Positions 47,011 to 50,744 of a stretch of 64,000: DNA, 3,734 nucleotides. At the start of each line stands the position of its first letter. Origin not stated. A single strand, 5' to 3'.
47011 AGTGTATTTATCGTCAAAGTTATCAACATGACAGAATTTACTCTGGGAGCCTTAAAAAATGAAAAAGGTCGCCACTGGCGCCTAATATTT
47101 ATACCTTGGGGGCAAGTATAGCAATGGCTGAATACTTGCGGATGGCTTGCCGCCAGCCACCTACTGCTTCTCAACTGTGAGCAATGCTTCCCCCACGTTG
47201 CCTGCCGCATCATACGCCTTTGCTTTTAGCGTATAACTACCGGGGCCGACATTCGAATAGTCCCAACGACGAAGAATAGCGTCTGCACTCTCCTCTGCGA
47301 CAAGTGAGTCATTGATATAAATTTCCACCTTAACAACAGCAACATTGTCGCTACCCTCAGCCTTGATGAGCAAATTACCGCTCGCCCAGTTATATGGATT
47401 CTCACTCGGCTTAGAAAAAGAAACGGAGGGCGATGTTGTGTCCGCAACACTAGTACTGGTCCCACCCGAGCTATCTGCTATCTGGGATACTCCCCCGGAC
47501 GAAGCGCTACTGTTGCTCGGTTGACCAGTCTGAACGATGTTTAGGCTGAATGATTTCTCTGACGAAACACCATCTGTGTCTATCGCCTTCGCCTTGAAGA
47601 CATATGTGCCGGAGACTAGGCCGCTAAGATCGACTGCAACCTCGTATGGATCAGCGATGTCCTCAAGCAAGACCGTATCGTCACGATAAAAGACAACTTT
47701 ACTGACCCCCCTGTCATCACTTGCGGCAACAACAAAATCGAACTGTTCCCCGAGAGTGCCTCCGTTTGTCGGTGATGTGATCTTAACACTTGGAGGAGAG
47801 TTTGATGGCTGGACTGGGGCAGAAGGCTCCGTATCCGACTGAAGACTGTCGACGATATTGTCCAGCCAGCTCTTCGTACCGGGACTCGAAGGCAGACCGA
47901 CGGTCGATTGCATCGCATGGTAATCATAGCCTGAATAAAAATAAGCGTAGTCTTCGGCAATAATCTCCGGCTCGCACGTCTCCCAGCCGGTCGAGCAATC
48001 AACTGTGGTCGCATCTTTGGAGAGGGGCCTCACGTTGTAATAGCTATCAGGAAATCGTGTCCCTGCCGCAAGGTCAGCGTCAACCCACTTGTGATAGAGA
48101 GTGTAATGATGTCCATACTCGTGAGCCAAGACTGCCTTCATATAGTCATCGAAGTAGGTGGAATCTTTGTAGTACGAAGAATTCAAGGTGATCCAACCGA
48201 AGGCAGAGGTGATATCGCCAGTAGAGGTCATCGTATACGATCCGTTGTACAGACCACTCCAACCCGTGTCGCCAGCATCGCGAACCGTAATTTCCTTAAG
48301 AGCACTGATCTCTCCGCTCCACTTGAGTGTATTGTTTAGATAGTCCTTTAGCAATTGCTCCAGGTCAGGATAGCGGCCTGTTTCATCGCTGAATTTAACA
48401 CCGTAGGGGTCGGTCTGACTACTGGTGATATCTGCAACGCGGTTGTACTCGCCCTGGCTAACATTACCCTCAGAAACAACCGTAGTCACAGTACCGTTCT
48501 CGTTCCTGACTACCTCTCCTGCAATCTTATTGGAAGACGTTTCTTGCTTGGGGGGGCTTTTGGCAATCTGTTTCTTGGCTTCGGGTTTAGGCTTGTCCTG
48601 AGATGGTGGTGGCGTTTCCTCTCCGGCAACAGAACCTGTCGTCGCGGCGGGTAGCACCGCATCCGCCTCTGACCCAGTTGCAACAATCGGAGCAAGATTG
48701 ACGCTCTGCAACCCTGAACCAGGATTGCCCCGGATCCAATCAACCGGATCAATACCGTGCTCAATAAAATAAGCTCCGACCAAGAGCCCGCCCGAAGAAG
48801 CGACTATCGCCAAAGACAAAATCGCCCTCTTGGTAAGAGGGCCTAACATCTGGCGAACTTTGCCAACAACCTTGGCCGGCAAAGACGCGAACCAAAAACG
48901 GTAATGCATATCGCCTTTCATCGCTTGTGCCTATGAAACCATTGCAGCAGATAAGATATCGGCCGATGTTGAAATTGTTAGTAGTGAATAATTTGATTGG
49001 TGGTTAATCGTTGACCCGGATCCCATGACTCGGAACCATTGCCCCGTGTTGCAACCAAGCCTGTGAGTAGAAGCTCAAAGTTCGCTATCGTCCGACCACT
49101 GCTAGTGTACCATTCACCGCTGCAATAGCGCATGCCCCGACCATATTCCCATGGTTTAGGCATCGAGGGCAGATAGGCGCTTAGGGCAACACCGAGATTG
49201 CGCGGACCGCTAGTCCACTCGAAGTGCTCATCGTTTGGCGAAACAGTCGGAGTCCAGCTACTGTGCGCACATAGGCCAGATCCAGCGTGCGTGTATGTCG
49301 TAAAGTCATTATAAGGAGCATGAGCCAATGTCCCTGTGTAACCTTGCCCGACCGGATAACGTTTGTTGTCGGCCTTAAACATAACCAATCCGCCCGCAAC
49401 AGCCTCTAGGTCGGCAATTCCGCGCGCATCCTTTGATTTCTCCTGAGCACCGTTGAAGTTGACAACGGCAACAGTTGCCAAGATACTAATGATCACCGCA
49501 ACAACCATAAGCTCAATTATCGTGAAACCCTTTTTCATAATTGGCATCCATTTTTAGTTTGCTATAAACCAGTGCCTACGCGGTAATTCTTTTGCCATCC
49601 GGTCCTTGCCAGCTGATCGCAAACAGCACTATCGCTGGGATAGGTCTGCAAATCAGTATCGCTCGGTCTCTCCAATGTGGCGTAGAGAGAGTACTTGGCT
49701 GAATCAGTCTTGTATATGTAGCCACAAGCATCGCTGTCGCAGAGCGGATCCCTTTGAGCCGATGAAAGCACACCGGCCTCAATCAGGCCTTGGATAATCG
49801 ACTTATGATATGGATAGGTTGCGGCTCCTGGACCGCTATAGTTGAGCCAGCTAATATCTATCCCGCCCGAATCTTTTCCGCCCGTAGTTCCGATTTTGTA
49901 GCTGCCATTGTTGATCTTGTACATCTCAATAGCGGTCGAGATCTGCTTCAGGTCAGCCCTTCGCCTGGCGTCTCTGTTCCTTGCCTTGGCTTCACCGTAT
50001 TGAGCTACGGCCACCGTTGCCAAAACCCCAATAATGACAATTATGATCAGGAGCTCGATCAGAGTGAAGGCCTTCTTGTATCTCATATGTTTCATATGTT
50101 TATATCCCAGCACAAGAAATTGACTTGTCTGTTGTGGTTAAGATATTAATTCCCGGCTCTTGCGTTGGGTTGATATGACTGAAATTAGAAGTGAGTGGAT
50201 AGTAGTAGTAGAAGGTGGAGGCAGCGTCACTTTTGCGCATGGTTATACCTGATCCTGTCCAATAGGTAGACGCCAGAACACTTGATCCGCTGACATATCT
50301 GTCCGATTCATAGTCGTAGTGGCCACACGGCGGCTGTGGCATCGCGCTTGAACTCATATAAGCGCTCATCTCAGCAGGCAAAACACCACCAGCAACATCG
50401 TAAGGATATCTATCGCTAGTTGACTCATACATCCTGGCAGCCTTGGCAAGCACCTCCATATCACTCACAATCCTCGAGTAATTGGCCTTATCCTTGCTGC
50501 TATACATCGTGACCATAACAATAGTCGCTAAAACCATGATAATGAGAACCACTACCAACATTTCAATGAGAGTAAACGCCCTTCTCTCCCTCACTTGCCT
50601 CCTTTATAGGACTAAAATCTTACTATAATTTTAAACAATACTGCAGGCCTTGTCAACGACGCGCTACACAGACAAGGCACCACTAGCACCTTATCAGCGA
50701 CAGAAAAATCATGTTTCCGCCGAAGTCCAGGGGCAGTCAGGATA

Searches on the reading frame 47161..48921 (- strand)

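Call 73: search_protein_families(library=pfam, proteins=[window:47161-48921:-], max_evalue=0.001)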
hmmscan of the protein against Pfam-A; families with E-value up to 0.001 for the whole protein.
window:47161-48921:- (586 aa): 4 families
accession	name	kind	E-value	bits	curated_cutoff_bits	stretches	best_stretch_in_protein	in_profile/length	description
PF17957.7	Big_7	-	2.5e-23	82.9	24.1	2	377-444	1-70/70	Bacterial Ig domain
PF07495.19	Y_Y_Y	-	3.7e-07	30.4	26.6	0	434-462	34-62/65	Y_Y_Y domain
PF16967.11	TcfC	-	1.4e-06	28.2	29.4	0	531-574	14-57/68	E-set like domain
PF19077.6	Big_13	-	0.00091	20.1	27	0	528-580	39-94/102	Bacterial Ig-like domain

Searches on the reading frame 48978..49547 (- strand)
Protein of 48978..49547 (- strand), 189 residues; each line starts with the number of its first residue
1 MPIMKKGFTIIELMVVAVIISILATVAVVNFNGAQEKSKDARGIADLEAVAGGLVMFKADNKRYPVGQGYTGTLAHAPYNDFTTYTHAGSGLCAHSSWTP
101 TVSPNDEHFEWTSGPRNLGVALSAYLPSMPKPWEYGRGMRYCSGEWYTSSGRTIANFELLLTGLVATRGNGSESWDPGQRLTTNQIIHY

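Call 73: search_protein_families(library=pfam, proteins=[window:48978-49547:-], max_evalue=0.001)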
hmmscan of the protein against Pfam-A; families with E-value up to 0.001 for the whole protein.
window:48978-49547:- (189 aa): 1 family
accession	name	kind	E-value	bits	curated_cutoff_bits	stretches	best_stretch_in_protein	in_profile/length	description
PF07963.17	N_methyl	-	5.8e-07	29.3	21.2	1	5-27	4-26/27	Prokaryotic N-terminal methylation motif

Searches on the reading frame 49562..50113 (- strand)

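Call 73: search_protein_families(library=pfam, proteins=[window:49562-50113:-], max_evalue=0.001)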
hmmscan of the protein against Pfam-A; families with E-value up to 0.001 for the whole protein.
window:49562-50113:- (183 aa): 1 family
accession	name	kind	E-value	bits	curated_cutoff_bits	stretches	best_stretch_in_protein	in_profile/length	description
PF07963.17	N_methyl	-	2.2e-07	30.6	21.2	1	10-35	1-26/27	Prokaryotic N-terminal methylation motif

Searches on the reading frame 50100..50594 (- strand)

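Call 73: search_protein_families(library=pfam, proteins=[window:50100-50594:-], max_evalue=0.001)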
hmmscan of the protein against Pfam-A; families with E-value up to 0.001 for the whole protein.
window:50100-50594:- (164 aa): 1 family
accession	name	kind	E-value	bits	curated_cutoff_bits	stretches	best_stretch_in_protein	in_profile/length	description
PF07963.17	N_methyl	-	1e-06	28.5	21.2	1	1-27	1-27/27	Prokaryotic N-terminal methylation motif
